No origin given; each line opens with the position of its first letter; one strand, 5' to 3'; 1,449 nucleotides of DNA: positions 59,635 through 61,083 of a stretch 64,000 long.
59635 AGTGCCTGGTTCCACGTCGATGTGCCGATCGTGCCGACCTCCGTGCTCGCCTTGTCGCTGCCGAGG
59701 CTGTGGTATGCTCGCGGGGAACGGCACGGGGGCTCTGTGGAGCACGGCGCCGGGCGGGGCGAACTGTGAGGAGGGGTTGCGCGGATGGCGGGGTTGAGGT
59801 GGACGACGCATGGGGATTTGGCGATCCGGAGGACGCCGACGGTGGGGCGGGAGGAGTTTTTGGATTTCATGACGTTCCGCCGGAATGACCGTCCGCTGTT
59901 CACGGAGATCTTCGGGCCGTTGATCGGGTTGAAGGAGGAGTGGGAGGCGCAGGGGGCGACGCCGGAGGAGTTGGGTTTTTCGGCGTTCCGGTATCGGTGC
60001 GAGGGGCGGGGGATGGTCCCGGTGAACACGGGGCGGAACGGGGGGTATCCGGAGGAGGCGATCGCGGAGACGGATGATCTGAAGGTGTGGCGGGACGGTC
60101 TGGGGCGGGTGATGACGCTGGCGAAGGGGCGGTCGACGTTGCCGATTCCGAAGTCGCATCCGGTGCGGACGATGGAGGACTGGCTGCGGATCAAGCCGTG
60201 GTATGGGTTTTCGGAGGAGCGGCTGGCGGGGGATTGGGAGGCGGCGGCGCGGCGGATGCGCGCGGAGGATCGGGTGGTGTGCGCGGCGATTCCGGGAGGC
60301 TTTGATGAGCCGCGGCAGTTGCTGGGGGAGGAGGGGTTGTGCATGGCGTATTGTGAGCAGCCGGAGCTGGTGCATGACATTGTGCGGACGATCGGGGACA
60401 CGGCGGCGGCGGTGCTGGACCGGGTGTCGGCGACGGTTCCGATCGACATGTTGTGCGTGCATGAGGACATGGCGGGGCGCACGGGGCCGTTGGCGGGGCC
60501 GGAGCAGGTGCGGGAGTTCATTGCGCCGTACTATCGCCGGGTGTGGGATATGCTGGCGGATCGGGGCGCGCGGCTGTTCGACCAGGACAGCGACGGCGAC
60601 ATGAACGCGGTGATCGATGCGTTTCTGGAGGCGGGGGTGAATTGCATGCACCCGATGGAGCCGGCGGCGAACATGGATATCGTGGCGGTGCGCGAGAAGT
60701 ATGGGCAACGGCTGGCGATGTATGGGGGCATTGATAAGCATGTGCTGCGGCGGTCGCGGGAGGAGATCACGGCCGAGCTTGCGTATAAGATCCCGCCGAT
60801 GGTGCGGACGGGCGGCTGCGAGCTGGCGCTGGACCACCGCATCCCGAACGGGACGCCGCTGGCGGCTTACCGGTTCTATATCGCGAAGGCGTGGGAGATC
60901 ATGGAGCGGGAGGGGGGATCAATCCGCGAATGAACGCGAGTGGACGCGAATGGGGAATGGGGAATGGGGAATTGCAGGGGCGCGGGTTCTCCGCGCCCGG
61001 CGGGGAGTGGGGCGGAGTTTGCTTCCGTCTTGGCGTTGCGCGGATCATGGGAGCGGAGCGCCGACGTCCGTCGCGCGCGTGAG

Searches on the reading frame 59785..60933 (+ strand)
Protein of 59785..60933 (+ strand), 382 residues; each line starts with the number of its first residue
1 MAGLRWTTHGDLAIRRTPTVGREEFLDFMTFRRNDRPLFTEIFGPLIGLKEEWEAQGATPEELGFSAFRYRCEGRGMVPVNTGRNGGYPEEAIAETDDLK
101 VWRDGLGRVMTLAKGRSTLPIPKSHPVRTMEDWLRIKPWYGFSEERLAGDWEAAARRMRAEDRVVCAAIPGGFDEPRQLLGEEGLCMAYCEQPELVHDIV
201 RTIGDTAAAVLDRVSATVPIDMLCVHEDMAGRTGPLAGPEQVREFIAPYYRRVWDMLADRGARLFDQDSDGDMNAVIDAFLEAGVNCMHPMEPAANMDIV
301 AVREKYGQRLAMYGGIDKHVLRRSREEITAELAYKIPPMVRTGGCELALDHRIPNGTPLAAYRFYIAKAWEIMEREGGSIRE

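Call 16: find_encoding_contigs(protein=window:59785-60933:+, flank=8000, max_places=10)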
Protein window:59785-60933:+ (382 aa): 4 contigs read that carry it; 3 places shown.
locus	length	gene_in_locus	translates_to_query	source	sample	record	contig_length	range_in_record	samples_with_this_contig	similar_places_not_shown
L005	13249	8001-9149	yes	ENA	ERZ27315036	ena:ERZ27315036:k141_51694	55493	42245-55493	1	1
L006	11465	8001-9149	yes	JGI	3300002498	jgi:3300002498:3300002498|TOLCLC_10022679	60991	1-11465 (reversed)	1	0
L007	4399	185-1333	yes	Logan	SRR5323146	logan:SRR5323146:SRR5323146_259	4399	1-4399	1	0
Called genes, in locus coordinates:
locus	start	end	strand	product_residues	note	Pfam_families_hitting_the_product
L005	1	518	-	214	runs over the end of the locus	PF00440:TetR_N, PF16859:TetR_C_11 (weak), PF14246:TetR_C_7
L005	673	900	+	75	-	-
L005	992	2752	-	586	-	PF12708:Pect-lyase_RHGA_epim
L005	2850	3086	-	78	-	-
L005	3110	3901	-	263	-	PF13391:HNH_2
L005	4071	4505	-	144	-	PF13361:UvrD_C (weak), PF13538:UvrD_C_2 (weak)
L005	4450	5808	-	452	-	PF00270:DEAD (faint), PF00580:UvrD-helicase, PF13245:AAA_19, PF13401:AAA_22 (faint), PF00580:UvrD-helicase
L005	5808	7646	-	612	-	PF02463:SMC_N (faint), PF11398:DUF2813 (weak), PF13175:AAA_15, PF13304:AAA_21, PF13175:AAA_15, PF20469:OLD-like_TOPRIM (weak)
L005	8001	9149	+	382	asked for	PF01208:URO-D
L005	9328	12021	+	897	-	PF00690:Cation_ATPase_N, PF00122:E1-E2_ATPase, PF13246:Cation_ATPase, PF00702:Hydrolase, PF00689:Cation_ATPase_C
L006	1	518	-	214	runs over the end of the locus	PF00440:TetR_N, PF16859:TetR_C_11 (weak), PF14246:TetR_C_7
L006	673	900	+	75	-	-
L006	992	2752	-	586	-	PF12708:Pect-lyase_RHGA_epim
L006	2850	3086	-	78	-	-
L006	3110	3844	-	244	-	PF13391:HNH_2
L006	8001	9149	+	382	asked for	PF01208:URO-D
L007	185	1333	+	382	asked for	PF01208:URO-D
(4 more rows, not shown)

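Call 26: find_related_loci(query=window:59785-60930:+, collection=genome_contigs, flank=10000)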
Query window:59785-60930:+ (382 aa) in genome_contigs; peptide patterns used: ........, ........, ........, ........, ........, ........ (x = any residue, [..] = any of these).
256 stretches matched a pattern; 70 encode a relative of the query (tblastn E <= 1e-3); 69 distinct loci.
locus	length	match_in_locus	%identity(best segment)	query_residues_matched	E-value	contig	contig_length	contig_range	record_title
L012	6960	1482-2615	77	1-378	0e+0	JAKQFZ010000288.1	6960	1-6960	MAG: Candidatus Omnitrophota bacterium isolate USDE_maxbin.238_sub k141_1901141, whole genome shotgun sequence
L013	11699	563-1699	75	1-379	0e+0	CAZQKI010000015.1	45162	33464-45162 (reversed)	MAG TPA_asm: uncultured Lentisphaerales bacterium isolate SRP272421_co1_165 genome assembly, contig: NODE_1395_length_45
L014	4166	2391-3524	75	1-378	0e+0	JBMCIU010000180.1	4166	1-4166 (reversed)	MAG: Verrucomicrobiota bacterium isolate D1M01_61 NODE_34243_length_4166_cov_6.147653, whole genome shotgun sequence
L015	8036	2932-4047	77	5-376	0e+0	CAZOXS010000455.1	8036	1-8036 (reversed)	MAG TPA_asm: uncultured Victivallales bacterium isolate SRP118108_co2_320 genome assembly, contig: k141_676390, whole ge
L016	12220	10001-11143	74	1-381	0e+0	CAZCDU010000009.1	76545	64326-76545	MAG TPA_asm: uncultured Victivallales bacterium isolate binchicken_co142_396 genome assembly, contig: NODE_792_length_76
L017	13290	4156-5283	73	1-376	0e+0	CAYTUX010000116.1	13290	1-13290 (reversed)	MAG TPA_asm: uncultured Victivallales bacterium isolate SRP067234_co1_272 genome assembly, contig: k99_958571, whole gen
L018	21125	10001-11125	73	4-378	0e+0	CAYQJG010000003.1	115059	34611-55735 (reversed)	MAG TPA_asm: uncultured Lentisphaerales bacterium isolate SRP272421_co3_191 genome assembly, contig: NODE_100_length_115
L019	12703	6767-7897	73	1-377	0e+0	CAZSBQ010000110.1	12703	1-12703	MAG TPA_asm: uncultured Victivallales bacterium isolate SRP332253_co1_127 genome assembly, contig: NODE_8358_length_1270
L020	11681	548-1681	72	1-378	0e+0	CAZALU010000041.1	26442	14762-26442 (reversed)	MAG TPA_asm: uncultured Verrucomicrobiota bacterium isolate SRP192927_co2_851 genome assembly, contig: NODE_2534_length_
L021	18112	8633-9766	71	4-381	0e+0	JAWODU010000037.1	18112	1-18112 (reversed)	MAG: Kiritimatiellia bacterium isolate BLK5-2.bin.47 k191_1794855, whole genome shotgun sequence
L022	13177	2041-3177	71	1-379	0e+0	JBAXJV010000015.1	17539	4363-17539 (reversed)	MAG: bacterium isolate ELA384 MAG384_15, whole genome shotgun sequence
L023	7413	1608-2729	72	1-374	0e+0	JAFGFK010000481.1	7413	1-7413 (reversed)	MAG: Candidatus Sumerlaeota bacterium isolate Zod_Metabat.1312 k87_13337314, whole genome shotgun sequence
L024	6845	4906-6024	72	4-376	0e+0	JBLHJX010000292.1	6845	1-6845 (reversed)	MAG: Candidatus Latescibacterota bacterium isolate 3300054698_44 Ga0535670_0025560, whole genome shotgun sequence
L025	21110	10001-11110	74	4-373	0e+0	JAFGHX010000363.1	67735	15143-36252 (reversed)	MAG: Kiritimatiellae bacterium isolate Zod_Metabat.16 k87_11088910, whole genome shotgun sequence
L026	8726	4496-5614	72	1-373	0e+0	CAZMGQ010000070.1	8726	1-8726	MAG TPA_asm: uncultured Lentisphaerales bacterium isolate binchicken_co173_295 genome assembly, contig: NODE_27007_lengt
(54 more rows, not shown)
